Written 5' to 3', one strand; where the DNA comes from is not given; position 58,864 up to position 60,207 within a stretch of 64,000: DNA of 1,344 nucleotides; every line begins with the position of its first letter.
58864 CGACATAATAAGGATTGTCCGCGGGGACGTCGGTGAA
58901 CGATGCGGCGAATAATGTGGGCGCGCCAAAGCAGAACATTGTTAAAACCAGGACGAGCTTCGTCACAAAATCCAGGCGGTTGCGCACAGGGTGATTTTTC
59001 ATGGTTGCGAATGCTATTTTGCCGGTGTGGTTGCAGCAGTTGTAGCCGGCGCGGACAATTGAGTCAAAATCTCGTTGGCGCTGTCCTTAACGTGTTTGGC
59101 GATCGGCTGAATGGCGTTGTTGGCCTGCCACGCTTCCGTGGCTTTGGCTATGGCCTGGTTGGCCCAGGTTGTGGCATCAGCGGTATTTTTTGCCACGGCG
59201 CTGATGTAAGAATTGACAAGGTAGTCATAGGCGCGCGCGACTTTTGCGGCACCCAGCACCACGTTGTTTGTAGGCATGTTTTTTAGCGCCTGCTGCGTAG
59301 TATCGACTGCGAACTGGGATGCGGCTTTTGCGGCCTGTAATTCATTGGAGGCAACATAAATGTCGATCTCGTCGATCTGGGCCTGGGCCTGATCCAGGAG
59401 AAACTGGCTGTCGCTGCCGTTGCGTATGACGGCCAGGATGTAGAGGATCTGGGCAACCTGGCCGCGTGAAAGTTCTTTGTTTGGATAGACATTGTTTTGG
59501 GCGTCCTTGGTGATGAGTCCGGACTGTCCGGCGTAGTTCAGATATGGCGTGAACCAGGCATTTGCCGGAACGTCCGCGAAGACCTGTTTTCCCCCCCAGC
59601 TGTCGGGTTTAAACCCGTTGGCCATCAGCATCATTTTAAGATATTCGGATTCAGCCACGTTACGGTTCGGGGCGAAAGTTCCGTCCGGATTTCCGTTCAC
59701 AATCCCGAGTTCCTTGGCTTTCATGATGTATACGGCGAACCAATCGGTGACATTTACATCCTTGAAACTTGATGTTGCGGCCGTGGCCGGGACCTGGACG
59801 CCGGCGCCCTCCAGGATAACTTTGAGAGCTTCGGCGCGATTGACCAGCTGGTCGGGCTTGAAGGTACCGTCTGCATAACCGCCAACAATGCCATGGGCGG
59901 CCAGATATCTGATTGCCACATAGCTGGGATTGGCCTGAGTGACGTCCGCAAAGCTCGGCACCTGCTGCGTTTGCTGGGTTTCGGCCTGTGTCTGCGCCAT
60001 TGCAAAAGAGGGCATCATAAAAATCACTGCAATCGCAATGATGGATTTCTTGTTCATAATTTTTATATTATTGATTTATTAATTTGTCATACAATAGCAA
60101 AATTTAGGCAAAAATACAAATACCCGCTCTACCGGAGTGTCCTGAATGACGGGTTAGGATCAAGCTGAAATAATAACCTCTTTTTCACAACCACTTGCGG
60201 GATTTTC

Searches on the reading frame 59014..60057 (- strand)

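Call 90: search_protein_families(library=pfam, proteins=[window:59014-60057:-], max_evalue=0.01)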
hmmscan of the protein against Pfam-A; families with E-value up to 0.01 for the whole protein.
window:59014-60057:- (347 aa): 2 families
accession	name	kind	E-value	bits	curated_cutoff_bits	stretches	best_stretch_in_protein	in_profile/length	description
PF00395.25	SLH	-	5.2e-29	100.4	20.8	3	36-77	2-43/44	S-layer homology domain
PF02463.25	SMC_N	-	0.0021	17.9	40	1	131-259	114-202/220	RecF/RecN/SMC N terminal domain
